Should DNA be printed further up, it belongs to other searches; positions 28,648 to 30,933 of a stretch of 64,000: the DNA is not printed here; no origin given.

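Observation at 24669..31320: Operon coupling a cytochrome bd-like membrane protein to five c-hemes and an EB_dh-type heme domain: uncharacterised respiratory module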

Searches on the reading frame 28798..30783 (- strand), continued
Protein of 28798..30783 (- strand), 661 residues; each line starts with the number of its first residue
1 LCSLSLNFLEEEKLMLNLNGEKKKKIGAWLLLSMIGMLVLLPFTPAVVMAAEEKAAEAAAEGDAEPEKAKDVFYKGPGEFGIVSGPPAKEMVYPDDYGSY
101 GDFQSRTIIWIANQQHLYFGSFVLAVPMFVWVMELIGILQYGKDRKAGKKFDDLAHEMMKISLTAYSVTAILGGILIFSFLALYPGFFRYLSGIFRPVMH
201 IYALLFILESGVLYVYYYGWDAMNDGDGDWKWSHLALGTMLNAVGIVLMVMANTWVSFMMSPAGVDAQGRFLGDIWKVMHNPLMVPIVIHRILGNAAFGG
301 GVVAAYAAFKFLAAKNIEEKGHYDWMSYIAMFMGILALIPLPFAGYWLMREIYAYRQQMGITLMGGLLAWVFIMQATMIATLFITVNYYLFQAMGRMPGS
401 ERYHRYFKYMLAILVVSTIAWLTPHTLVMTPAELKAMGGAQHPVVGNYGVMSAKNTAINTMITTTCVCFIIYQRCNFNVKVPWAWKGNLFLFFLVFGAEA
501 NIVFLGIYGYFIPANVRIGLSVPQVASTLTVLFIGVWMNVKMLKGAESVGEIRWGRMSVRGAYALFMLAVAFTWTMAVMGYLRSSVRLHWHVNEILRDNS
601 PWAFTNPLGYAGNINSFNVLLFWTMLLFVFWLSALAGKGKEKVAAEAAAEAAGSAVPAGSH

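Call 36: search_solved_structures(query=A4, max_evalue=1, show_alignments=4)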
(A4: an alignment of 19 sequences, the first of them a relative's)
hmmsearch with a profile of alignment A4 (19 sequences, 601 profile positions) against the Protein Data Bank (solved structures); distinct sequences matched with E-value up to 1: 97 (the best 60 are shown).
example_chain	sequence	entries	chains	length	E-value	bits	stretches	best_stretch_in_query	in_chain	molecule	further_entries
6h5l_B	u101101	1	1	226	7.7e-62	213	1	73-295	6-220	Conserved hypothetical cytochrome protein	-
7b04_C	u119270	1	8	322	3.9e-10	42.2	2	473-553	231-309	Nitrite oxidoreductase subunit C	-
8snh_G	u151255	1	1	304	7.5e-10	41.3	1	71-130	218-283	Cbb3-type cytochrome c oxidase subunit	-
8smr_G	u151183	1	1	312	1.2e-09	40.5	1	71-115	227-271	Cbb3-type cytochrome c oxidase subunit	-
2ivf_C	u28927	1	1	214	4.6e-08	35.4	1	457-552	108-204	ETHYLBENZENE DEHYDROGENASE GAMMA-SUBUNIT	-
3mk7_C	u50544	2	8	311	5.1e-08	35.2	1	71-106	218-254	Cytochrome c oxidase, cbb3-type, subunit P | Cbb3-type cytochrome c oxidase subunit CcoP1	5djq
9vr0_A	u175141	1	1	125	6.2e-06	28.3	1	70-105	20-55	Cytochrome c552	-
7o9u_A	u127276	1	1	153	1e-05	27.6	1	70-105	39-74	Cytochrome c552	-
7q21_C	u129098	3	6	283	1.3e-05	27.3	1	31-96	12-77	Cytochrome bc1 complex cytochrome c subunit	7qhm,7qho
6btm_E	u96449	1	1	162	1.6e-05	27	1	197-295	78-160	Alternative Complex III subunit E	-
9wcx_U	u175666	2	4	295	0.00011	24.3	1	34-96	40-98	Cytochrome bc1 complex cytochrome c subunit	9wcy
4wqd_A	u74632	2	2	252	0.00032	22.7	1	72-120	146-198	Thiosulfate dehydrogenase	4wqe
4wqc_A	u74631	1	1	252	0.00034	22.6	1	73-120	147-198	Thiosulfate dehydrogenase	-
4v2k_A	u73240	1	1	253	0.00035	22.5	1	74-120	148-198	THIOSULFATE DEHYDROGENASE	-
4wq7_A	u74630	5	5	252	0.00037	22.5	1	73-120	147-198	Thiosulfate dehydrogenase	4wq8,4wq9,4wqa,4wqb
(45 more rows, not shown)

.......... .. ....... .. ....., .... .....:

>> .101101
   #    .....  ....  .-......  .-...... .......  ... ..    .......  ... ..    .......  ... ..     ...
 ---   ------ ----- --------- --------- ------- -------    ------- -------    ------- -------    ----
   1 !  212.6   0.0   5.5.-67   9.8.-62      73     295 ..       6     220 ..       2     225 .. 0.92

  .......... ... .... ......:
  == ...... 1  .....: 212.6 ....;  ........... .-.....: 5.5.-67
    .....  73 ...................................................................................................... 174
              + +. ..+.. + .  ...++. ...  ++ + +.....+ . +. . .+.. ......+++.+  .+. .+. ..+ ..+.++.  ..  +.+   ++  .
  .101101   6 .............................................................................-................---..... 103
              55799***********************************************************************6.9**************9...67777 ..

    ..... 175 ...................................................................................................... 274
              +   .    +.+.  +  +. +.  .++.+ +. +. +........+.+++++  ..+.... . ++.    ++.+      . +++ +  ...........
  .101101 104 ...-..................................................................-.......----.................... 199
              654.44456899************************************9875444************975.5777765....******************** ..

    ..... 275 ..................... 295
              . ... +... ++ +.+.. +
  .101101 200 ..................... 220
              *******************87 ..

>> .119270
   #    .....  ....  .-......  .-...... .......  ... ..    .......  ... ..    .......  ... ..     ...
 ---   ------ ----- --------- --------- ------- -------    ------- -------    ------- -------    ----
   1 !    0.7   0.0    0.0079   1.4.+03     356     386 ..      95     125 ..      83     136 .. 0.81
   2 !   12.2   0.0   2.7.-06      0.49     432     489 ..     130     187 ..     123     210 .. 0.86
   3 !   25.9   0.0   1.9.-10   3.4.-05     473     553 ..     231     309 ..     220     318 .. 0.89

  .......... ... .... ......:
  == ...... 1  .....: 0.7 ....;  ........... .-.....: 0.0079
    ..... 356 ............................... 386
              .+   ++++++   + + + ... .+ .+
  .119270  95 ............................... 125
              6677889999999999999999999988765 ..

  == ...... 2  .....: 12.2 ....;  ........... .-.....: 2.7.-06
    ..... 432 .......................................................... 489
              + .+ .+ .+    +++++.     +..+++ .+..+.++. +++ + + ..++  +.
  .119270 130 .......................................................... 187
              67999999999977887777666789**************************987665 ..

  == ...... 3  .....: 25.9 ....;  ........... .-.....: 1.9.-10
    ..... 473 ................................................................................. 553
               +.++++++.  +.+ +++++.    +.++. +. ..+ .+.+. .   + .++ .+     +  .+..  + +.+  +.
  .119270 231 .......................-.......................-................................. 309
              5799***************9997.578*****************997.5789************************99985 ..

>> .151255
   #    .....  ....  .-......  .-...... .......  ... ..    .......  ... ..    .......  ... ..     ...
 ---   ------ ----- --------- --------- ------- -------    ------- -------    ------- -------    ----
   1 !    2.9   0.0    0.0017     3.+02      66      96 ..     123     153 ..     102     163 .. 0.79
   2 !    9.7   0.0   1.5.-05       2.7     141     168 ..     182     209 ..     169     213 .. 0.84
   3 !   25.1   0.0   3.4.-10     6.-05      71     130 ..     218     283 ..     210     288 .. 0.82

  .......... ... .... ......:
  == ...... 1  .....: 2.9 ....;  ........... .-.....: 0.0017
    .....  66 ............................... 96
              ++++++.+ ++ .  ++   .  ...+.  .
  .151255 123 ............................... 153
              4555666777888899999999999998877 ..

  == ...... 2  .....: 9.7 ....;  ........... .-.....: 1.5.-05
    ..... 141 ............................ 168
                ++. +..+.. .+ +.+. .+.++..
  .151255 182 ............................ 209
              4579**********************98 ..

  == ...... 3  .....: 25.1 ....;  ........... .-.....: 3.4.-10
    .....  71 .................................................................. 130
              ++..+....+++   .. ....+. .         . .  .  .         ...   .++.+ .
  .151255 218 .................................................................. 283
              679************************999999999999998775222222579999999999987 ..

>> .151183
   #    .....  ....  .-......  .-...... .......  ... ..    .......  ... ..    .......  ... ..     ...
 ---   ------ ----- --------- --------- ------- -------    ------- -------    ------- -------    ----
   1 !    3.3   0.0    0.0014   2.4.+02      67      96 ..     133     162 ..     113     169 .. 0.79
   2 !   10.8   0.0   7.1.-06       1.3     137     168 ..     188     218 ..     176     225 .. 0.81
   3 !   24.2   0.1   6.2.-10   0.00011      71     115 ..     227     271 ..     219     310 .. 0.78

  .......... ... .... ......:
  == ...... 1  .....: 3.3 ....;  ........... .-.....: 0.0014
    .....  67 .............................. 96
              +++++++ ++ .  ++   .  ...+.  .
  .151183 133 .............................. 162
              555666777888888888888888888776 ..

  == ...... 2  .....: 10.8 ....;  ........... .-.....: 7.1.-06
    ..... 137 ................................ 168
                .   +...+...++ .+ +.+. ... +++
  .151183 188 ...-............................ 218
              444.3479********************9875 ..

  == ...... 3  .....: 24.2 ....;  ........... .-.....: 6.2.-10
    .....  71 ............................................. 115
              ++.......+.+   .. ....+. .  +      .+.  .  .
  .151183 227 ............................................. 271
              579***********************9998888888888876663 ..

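Call 41: predict_structure(alignment_id=A3)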
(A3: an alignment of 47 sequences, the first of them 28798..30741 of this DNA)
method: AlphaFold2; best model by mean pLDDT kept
length: 647 residues; sequences in the alignment: 47
mean_pLDDT: 69.6   pTM: 0.69
mean pLDDT of the five models: 69.6, 68.6, 65.6, 65.0, 57.1
residues with pLDDT >= 90: 56; 70-90: 272; 50-70: 223; < 50: 96
segments of 3 or more residues with pLDDT < 50: 30-51, 63-68, 87-95, 342-353, 414-416, 420-433, 623-647
pLDDT, mean of each block of 10 residues (from residue 1): 56 71 57 36 37 61 49 62 52 50 55 84 85 86 81 65 62 65 69 77 83 81 85 79 68 67 63 75 81 86 89 88 69 54 44 56 80 87 86 86 82 53 41 58 89 91 89 93 93 75 70 90 91 86 85 81 67 64 56 53 62 60 43 40 38
secondary structure, 60 per line:
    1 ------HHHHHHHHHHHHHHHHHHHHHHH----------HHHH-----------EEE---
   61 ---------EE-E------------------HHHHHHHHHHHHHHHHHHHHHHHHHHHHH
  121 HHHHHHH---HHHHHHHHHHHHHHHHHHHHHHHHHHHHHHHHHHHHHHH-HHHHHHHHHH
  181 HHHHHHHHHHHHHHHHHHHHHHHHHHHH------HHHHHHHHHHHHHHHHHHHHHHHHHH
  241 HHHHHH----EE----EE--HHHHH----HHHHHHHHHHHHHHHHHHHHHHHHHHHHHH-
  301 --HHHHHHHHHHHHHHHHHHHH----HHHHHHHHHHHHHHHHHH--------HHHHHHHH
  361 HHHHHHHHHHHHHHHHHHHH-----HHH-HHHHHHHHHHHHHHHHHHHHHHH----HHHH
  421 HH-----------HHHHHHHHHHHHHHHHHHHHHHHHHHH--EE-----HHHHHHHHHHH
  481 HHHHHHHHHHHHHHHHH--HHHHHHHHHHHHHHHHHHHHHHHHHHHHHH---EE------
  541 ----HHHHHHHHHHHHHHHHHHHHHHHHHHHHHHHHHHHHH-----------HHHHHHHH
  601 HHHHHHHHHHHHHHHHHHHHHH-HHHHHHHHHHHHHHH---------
elements in order: H7-29 H40-43 E55-57 H92-127 H131-169 H171-208 H215-246 H261-265 H270-299 H303-322 H327-344 H353-380 H390-412 H417-422 H434-460 H470-497 H500-529 H545-581 H593-622 H624-638

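Call 43: fold_search(model_id=the predicted structure, library=pdb)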
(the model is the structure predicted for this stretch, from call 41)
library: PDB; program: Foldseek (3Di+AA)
matches with E <= 10: 158; with E <= 0.001: 2
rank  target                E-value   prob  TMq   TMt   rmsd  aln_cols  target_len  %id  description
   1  7oy2_C                3.3e-04  1.00  0.33  0.44  20.1       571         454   15  High resolution structure of cytochrome bd-II oxidase from E. coli (released 2021-12-15)
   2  7ose_A                7.0e-04  1.00  0.34  0.41  20.3       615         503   14  cytochrome bd-II type oxidase with bound aurachin D (released 2021-11-17)
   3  7nkz_A                2.9e-03  1.00  0.30  0.41  22.5       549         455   14  Cryo-EM structure of the cytochrome bd oxidase from M. tuberculosis at 2.5 A resolution (released 2021-09-22)
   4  6rx4_A                3.8e-03  1.00  0.33  0.43  19.9       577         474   15  THE STRUCTURE OF BD OXIDASE FROM ESCHERICHIA COLI (released 2019-11-20)
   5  9fka_A                3.9e-03  1.00  0.28  0.38  22.6       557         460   12  Cryo-EM structure of the reduced cytochrome bd oxidase from M. tuberculosis (released 2025-02-12)
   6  5doq_A                5.7e-03  1.00  0.31  0.44  21.8       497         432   16  The structure of bd oxidase from Geobacillus thermodenitrificans (released 2016-05-04)
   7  7d5i_A                9.6e-03  1.00  0.30  0.41  22.8       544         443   13  Structure of Mycobacterium smegmatis bd complex in the apo-form. (released 2021-06-23)
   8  9r2g_A                1.6e-02  1.00  0.31  0.50  20.9       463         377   15  Cytochrome bd II oxidase qOR-2 type from Mycobacterium smegmatis (released 2026-03-04)
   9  8thr                  7.2e-02  0.33  0.13  0.19  25.3       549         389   12  Structure of the human vesicular monoamine transporter 2 (VMAT2) bound to tetrabenazine in an occluded conformation (released 2023-10-25)
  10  7oy2_B                7.5e-02  0.82  0.22  0.33  20.9       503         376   13  High resolution structure of cytochrome bd-II oxidase from E. coli (released 2021-12-15)
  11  8vzo_A                1.6e-01  0.25  0.13  0.18  25.6       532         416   10  Cryo-EM structure of FLVCR2 in the outward-facing state with choline bound (released 2024-05-01)
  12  7ose_B                3.3e-01  0.77  0.21  0.31   7.7       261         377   16  cytochrome bd-II type oxidase with bound aurachin D (released 2021-11-17)
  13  9b3o                  3.3e-01  0.23  0.14  0.21  24.8       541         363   12  NorA in inward-occluded conformation (NorA-BRIL fusion) (released 2024-12-11)
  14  9b48_A                3.3e-01  0.21  0.15  0.20  16.9       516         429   11  Asp324Glu variant of phosphate transporter PiPT from Piriformospora indica (released 2025-03-26)
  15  6jb3                  3.8e-01  0.07  0.10  0.10  31.3       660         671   11  Structure of SUR1 subunit bound with repaglinide (released 2019-05-22)
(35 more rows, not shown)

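Call 44: search_protein_families(library=ncbifam, proteins=[window:28798-30741:-, L002:14370-16163:+], max_evalue=0.01)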
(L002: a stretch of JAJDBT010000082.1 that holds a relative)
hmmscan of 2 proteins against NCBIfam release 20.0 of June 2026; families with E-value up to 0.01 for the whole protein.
window:28798-30741:- (647 aa): 0 families

L002:14370-16163:+ (598 aa): 8 families
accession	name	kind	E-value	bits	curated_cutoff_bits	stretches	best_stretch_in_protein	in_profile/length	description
TIGR03477.1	DMSO_red_II_gam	subfamily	2.3e-28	98.9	169.85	2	419-554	71-204/206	DMSO reductase family type II enzyme, heme b subunit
NF011054.0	PRK14486.1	equivalog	1.3e-12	47.8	447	2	26-162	176-290/294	putative bifunctional cbb3-type cytochrome c oxidase subunit II/cytochrome c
TIGR00782.1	ccoP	equivalog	2.7e-09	36.7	179.95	1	72-290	109-283/285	cytochrome-c oxidase, cbb3-type subunit III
NF033864.1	cytochrome579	equivalog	1.9e-08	34.2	280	1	80-117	61-98/179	cytochrome 579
NF042980.1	EthbenzDh_ebdC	equivalog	2.6e-08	33.6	400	1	429-549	89-204/214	ethylbenzene dehydrogenase subunit gamma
NF050122.1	bc1_QcrC_actin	exception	1.3e-07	31.2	200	0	63-98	34-71/253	cytochrome bc1 complex diheme cytochrome c subunit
NF045930.1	Cytc6PetJCyano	equivalog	8.7e-05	22.4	135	0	233-289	55-106/110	cytochrome c6 PetJ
NF045773.1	cytochro_C550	exception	0.003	17.5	125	0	28-94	13-73/118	cytochrome c550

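Call 45: find_encoding_contigs(protein=P0043, flank=10000, max_places=2)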
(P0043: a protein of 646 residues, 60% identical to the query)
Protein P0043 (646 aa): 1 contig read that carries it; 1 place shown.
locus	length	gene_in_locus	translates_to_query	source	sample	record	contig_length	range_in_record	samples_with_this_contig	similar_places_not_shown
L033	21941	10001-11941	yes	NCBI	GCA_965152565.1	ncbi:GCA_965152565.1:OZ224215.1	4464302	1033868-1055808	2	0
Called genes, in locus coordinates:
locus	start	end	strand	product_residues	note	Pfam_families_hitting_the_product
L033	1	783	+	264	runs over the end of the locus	-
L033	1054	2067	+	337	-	PF08100:Dimerisation, PF00891:Methyltransf_2, PF05175:MTS (weak), PF13489:Methyltransf_23 (faint), PF08242:Methyltransf_12 (weak), PF13649:Methyltransf_25 (weak)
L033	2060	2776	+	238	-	PF04238:DUF420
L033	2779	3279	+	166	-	PF08369:PCP_red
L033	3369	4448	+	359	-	-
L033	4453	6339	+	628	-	PF01654:Cyt_bd_oxida_I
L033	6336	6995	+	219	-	PF11249:DUF3047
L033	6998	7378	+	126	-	-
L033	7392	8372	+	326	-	PF03781:FGE-sulfatase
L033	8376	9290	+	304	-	PF03781:FGE-sulfatase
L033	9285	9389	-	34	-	-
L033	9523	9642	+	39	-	-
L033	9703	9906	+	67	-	-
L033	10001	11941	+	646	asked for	PF01654:Cyt_bd_oxida_I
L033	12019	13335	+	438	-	PF00034:Cytochrom_C (faint), PF13442:Cytochrome_CBB3 (faint)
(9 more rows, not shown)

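Call 66: search_protein_representatives(protein=window:28798-30741:-)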
Query: 647 residues. Proteins with E-value up to 0.001 (for the whole library): 863; up to 1e-10: 548; up to 1e-30: 161. The best 150 are listed.
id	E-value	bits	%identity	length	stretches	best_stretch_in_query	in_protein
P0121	4.1e-162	557.5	44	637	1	27-617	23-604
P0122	1.4e-152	526.0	46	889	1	80-628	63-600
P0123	5.0e-150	517.6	46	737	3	161-473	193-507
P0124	5.4e-146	504.3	46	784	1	86-626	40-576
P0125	1.1e-137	476.8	44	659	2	81-553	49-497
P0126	2.6e-132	459.1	43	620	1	71-641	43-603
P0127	5.9e-131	454.6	45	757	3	266-494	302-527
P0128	9.4e-129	447.3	44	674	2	81-496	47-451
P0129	1.8e-124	433.2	40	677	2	183-643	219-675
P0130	6.1e-122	424.8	42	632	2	217-626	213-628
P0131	1.2e-120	420.5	43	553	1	89-636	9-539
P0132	7.4e-120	417.9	42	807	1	82-626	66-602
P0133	3.9e-119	415.5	44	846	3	217-509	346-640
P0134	4.3e-119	415.4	41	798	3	170-510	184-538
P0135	2.4e-118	412.9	40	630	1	53-620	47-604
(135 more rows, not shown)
